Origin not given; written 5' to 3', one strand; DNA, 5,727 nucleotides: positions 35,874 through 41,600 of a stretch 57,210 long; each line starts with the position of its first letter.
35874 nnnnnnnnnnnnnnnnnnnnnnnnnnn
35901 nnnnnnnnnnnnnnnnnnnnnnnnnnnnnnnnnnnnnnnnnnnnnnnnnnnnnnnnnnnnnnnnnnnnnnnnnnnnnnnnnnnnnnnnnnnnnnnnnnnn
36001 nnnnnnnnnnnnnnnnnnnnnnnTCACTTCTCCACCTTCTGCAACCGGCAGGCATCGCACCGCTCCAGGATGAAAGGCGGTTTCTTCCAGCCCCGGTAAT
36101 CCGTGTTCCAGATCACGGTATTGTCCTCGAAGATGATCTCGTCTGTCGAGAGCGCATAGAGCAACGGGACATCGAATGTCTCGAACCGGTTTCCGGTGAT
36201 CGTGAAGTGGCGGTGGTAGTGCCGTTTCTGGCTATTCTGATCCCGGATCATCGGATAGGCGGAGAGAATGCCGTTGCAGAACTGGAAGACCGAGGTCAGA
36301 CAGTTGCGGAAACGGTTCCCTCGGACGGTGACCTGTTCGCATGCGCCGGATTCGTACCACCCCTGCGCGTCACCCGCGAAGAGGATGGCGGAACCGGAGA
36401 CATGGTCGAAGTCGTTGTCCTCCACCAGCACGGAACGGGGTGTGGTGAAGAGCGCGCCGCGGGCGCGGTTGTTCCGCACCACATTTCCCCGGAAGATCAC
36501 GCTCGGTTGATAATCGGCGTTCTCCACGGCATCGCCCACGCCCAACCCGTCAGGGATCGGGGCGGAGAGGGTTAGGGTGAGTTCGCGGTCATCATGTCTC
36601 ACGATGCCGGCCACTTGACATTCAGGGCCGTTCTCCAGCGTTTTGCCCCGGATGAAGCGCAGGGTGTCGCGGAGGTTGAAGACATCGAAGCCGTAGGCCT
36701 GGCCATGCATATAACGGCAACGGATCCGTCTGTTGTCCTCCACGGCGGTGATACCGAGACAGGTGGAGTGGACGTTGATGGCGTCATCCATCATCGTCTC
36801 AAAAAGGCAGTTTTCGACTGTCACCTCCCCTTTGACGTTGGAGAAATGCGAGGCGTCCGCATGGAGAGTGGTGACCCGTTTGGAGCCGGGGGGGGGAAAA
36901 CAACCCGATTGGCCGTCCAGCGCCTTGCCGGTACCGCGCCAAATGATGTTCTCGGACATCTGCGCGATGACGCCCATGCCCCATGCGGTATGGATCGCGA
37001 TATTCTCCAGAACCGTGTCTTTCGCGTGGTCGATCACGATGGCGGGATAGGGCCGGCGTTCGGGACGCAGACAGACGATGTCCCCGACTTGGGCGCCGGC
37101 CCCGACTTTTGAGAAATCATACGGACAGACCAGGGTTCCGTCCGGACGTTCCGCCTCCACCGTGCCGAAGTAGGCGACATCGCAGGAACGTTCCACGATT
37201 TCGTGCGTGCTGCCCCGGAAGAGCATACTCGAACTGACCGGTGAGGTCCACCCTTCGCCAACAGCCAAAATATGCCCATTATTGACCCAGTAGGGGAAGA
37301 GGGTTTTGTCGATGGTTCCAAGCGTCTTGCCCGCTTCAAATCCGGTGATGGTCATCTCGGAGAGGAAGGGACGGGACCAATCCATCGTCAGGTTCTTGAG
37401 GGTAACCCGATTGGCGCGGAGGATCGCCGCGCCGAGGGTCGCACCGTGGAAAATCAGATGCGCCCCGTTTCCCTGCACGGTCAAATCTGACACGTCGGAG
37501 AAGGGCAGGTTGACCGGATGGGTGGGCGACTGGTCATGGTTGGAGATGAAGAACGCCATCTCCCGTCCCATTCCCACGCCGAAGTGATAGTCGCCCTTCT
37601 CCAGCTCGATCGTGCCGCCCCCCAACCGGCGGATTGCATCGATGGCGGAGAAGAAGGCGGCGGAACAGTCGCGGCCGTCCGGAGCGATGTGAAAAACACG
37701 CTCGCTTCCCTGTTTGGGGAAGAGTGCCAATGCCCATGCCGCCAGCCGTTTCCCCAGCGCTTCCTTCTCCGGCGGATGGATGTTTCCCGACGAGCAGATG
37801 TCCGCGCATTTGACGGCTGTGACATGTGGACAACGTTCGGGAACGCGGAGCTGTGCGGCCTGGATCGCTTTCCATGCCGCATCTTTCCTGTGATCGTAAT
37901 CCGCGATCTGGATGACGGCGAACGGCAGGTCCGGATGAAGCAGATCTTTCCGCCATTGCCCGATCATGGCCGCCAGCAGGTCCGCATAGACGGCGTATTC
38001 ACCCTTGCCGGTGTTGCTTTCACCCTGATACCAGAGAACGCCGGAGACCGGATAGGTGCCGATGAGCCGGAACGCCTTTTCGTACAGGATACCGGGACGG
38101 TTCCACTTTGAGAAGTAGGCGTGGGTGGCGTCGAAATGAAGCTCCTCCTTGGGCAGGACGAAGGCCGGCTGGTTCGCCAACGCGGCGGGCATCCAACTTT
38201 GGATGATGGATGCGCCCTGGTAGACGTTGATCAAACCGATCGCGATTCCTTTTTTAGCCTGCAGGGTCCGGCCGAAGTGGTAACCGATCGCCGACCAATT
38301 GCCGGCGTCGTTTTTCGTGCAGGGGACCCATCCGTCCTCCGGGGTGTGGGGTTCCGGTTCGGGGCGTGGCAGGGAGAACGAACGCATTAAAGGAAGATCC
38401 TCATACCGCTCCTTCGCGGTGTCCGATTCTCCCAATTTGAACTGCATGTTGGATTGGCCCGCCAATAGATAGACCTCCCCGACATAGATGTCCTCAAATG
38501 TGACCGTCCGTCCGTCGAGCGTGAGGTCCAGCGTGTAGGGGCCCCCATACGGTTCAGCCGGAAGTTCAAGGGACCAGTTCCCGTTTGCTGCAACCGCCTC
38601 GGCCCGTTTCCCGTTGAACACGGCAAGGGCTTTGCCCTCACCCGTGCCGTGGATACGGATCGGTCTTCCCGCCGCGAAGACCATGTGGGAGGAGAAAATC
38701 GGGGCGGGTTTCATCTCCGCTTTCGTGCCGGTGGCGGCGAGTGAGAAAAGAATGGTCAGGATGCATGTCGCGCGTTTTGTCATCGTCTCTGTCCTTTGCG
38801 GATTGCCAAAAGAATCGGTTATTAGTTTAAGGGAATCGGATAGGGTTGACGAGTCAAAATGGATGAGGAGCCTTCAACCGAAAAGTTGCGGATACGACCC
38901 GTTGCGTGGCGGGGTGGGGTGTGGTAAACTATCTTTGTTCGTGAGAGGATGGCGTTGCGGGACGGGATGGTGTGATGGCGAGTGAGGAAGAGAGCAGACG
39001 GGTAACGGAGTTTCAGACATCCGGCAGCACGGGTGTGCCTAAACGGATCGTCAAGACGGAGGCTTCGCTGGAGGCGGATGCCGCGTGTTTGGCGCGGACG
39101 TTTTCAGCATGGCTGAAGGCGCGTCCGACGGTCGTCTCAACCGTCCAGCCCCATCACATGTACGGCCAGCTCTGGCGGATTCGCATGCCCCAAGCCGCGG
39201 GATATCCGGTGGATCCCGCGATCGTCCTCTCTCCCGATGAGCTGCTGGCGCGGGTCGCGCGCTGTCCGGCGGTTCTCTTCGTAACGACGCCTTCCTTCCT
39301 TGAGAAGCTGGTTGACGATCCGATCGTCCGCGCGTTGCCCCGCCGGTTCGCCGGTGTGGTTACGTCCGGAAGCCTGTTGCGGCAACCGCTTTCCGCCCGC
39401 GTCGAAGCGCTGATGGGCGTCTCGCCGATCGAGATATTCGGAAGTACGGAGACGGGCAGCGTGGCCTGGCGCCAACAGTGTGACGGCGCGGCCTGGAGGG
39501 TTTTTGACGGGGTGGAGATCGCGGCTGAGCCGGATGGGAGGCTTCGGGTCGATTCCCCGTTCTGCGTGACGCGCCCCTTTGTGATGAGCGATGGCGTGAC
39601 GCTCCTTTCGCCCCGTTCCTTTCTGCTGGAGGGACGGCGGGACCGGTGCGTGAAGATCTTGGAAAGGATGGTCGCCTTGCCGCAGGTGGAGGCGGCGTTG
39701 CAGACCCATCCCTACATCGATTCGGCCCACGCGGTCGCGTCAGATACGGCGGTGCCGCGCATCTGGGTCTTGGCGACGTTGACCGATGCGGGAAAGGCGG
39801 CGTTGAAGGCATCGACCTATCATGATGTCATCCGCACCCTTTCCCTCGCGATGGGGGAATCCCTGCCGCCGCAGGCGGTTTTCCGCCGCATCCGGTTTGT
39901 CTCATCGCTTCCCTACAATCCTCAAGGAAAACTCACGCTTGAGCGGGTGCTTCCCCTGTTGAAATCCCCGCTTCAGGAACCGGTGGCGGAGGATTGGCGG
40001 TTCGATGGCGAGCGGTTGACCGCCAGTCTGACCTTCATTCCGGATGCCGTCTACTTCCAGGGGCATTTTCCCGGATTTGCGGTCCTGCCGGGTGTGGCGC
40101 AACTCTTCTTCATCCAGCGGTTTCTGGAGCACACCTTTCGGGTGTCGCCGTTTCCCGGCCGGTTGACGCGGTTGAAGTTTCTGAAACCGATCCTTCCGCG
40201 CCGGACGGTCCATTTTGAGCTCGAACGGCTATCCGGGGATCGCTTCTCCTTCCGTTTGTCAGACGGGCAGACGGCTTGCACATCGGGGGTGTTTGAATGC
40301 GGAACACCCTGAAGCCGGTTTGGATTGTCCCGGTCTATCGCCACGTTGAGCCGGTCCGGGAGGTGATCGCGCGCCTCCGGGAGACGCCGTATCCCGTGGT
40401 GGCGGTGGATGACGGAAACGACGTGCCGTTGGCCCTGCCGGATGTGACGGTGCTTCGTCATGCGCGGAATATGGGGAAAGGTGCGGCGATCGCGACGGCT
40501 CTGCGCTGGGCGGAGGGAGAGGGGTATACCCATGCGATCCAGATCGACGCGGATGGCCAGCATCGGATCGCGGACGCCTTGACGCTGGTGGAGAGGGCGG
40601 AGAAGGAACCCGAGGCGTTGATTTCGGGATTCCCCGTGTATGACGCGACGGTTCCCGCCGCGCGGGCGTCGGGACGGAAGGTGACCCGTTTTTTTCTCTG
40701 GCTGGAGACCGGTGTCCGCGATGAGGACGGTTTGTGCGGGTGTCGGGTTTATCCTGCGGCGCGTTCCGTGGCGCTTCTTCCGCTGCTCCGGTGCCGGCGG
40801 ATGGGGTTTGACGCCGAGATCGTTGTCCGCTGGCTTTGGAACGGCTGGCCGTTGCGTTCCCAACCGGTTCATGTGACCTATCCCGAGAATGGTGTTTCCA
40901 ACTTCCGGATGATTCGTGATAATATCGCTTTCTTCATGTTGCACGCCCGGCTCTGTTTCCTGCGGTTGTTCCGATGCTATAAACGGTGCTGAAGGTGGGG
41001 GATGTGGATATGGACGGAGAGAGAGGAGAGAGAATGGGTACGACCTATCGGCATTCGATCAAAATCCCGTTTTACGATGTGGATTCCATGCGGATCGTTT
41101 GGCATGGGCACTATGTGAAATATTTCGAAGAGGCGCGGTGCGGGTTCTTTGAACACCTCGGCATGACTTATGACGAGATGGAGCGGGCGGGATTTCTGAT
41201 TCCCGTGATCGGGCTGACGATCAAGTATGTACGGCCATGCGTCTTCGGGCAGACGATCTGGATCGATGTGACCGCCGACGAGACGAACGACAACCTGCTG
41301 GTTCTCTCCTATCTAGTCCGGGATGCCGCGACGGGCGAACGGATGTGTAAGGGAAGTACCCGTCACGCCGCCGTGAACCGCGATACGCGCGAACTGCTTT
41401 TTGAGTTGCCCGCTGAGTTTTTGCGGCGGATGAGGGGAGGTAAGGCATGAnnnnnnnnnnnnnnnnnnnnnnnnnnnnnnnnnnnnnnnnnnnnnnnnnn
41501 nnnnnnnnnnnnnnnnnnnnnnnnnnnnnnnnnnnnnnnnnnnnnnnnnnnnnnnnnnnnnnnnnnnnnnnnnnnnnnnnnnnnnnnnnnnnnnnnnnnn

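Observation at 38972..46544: Seven-gene operon syntenic with apeH-apeP of aryl-polyene clusters but lacking ACP, ketoreductase, second KS/CLF and aryl-starter genes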

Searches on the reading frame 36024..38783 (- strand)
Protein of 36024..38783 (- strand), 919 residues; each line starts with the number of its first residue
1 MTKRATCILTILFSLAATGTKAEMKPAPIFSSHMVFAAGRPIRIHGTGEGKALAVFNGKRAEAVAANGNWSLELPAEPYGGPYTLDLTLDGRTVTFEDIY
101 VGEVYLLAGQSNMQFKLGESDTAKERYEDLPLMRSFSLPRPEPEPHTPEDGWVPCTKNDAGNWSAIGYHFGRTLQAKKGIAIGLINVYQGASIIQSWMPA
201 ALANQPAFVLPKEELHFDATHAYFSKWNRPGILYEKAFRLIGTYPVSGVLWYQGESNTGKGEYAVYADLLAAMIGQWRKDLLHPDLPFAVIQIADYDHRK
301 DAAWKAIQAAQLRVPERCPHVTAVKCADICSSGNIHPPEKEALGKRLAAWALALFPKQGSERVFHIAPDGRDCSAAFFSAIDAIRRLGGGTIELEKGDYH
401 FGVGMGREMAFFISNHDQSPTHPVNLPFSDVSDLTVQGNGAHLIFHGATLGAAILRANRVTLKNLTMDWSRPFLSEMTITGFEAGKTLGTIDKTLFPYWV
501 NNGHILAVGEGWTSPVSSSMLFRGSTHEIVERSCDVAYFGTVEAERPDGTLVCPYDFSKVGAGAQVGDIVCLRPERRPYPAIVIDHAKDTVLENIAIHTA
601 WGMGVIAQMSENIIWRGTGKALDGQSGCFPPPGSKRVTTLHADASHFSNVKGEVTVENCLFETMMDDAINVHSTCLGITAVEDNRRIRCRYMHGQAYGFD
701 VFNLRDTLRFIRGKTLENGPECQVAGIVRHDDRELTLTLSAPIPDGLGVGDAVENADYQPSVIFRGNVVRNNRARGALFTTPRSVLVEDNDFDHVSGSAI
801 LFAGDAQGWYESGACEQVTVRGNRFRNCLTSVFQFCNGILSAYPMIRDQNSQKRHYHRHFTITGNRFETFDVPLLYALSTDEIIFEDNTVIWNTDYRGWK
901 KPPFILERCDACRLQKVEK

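Call 3: search_protein_families(library=pfam, proteins=[window:36024-38783:-], max_evalue=0.01)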
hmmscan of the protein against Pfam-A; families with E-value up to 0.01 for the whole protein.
window:36024-38783:- (919 aa): 4 families
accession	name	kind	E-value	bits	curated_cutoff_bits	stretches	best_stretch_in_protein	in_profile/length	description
PF03629.24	SASA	-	9.6e-23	81.4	24.8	1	103-349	3-222/226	Carbohydrate esterase, sialic acid-specific acetylesterase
PF23764.1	Beta-barrel_GLAA-B_II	-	1.7e-16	60.6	28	1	686-753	1-67/67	GLAA-B beta-barrel domain II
PF13229.12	Beta_helix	-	6.1e-08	32.9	25.9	1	760-833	55-119/158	Right handed beta helix region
PF23763.2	Beta-barrel_GLAA-B_I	-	6.9e-08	33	28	1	475-544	1-71/95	GLAA-B beta-barrel domain I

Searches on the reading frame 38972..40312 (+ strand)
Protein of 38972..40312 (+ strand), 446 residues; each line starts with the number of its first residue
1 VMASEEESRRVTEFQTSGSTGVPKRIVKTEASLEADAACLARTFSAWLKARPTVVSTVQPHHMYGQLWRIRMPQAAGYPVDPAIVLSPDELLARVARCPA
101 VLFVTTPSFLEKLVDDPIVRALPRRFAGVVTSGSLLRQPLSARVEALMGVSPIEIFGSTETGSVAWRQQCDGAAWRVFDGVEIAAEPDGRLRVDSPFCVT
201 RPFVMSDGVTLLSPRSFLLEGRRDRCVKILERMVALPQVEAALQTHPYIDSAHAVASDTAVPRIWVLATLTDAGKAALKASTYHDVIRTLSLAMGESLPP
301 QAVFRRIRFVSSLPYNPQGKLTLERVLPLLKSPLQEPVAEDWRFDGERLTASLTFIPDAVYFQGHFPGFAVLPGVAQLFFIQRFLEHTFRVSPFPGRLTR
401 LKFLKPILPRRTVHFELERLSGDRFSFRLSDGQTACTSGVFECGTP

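Call 3: search_protein_families(library=pfam, proteins=[window:38972-40312:+], max_evalue=0.01)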
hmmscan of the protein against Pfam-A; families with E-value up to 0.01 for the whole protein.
window:38972-40312:+ (446 aa): 4 families
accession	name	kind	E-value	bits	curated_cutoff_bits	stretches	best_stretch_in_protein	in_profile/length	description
PF00501.34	AMP-binding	-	1.7e-13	50.6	29.9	1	16-166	170-329/384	AMP-binding enzyme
PF13193.12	AMP-binding_C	-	1.8e-05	26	24.5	1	238-320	1-76/76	AMP-binding enzyme C-terminal domain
PF07977.19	FabA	-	0.00086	19.4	23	1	348-417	26-108/138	FabA-like domain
PF22818.2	ApeI-like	-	0.0019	18.9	28.5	1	353-414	20-81/119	ApeI dehydratase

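Call 6: search_protein_families(library=ncbifam, proteins=[window:38972-40312:+], max_evalue=0.01)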
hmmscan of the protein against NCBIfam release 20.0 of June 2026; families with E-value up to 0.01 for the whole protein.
window:38972-40312:+ (446 aa): 21 families
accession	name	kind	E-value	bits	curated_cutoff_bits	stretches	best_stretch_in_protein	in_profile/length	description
TIGR02372.1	4_coum_CoA_lig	equivalog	9.3e-28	97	334.7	1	9-321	96-385/386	4-coumarate--CoA ligase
NF045666.1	DVU1553_fam_AMP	equivalog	4.3e-09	35.9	300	1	3-162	84-246/331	DVU_1553 family AMP-dependent CoA ligase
TIGR01733.1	AA-adenyl-dom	subfamily_domain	1.4e-08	33.9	317.4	1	16-171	128-283/409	amino acid adenylation domain-containing protein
NF005877.1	PRK07824.1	equivalog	8e-08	31.7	345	1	15-322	49-354/362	o-succinylbenzoate--CoA ligase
NF005858.0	PRK07787.1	subfamily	1.4e-07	30.4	575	1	15-161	136-279/471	acyl-CoA synthetase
NF004837.0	PRK06187.1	subfamily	6.4e-07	28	476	1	7-165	169-327/531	long-chain-fatty-acid--CoA ligase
NF004282.0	PRK05691.1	subfamily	2.2e-05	20.7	4090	1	220-329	2587-2693/4334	non-ribosomal peptide synthase/polyketide synthase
NF006386.0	PRK08633.1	equivalog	4.7e-05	21.3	1221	1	14-165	788-939/1147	acyl-[ACP]--phospholipid O-acyltransferase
TIGR02262.1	benz_CoA_lig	subfamily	0.00017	20.5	375.25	0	16-164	169-318/508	benzoate-CoA ligase family protein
TIGR02188.1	Ac_CoA_lig_AcsA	equivalog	0.00025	19.4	724.95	0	215-326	493-600/629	acetate--CoA ligase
NF006167.0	PRK08308.1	equivalog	0.00034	19.6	513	1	15-168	108-255/414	acyl-CoA synthetase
NF004971.0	PRK06334.1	equivalog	0.00045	18.9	847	0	11-116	187-290/539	long chain fatty acid--[acyl-carrier-protein] ligase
NF001208.0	PRK00174.1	subfamily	0.00065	18.1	657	0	204-326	498-615/649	acetate--CoA ligase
TIGR03098.1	ligase_PEP_1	hypoth_equivalog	0.001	17.6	592.35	0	14-43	169-198/517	acyl-CoA ligase (AMP-forming), exosortase A system-associated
NF006754.0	PRK09274.1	equivalog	0.0015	16.7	478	1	16-161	183-328/555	fatty acid CoA ligase family protein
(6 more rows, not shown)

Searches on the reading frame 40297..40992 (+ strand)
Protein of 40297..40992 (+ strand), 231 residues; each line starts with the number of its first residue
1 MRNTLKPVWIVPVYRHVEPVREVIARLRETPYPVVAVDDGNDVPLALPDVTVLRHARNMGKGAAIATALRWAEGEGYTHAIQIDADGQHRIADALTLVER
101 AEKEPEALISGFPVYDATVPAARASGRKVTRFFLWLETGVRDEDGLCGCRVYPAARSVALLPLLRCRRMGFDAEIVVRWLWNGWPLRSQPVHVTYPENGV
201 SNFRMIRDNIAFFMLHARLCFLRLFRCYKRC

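Call 3: search_protein_families(library=pfam, proteins=[window:40297-40992:+], max_evalue=0.01)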
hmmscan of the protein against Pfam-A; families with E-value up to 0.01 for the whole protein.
window:40297-40992:+ (231 aa): 1 family
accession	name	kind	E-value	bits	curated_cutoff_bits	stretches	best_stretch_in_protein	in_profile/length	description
PF00535.33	Glycos_transf_2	-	7.1e-12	46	23.3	1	9-121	2-123/168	Glycosyl transferase family 2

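Call 6: search_protein_families(library=ncbifam, proteins=[window:40297-40992:+], max_evalue=0.01)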
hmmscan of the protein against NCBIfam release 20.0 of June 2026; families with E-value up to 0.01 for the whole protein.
window:40297-40992:+ (231 aa): 1 family
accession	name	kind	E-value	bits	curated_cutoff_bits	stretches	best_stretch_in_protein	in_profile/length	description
NF058614.1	PPMAGASynPpgS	equivalog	2.4e-18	66.4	370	1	8-201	2-204/226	polyprenyl-phospho-N-acetylgalactosaminyl synthase PpgS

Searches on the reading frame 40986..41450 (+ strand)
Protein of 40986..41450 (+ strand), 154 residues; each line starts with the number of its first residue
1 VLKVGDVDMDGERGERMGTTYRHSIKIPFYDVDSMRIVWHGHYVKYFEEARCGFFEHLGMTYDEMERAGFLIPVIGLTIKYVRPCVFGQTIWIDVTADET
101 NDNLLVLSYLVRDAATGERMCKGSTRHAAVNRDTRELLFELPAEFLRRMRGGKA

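Call 3: search_protein_families(library=pfam, proteins=[window:40986-41450:+], max_evalue=0.01)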
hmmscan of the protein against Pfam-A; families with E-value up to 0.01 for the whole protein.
window:40986-41450:+ (154 aa): 3 families
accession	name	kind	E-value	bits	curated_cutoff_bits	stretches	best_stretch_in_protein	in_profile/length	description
PF13279.12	4HBT_2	-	2.7e-14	54.1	25.5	1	28-147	2-120/122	Thioesterase-like superfamily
PF03061.28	4HBT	-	8.1e-09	36.1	20.6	1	37-115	3-74/79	Thioesterase superfamily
PF01643.23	Acyl-ACP_TE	-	6.9e-07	29.5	23.7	1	19-137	2-120/131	Acyl-ACP thioesterase N-terminal domain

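Call 6: search_protein_families(library=ncbifam, proteins=[window:40986-41450:+], max_evalue=0.01)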
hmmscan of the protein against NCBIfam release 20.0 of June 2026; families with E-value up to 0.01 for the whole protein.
window:40986-41450:+ (154 aa): 4 families
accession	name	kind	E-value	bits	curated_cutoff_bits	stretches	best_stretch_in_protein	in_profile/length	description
TIGR00051.1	TIGR00051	subfamily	1.4e-16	60.8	68.7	1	26-113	3-90/117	YbgC/FadM family acyl-CoA thioesterase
NF047424.1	MenI_Staph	exception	9.3e-16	58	225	1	25-135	8-117/148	1,4-dihydroxy-2-naphthoyl-CoA hydrolase MenI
TIGR02799.1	thio_ybgC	equivalog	7.1e-12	45.7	141.35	1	22-135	2-115/126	tol-pal system-associated acyl-CoA thioesterase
NF008065.0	PRK10800.1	equivalog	4.6e-06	26.8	185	1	19-95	4-80/134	tol-pal system-associated acyl-CoA thioesterase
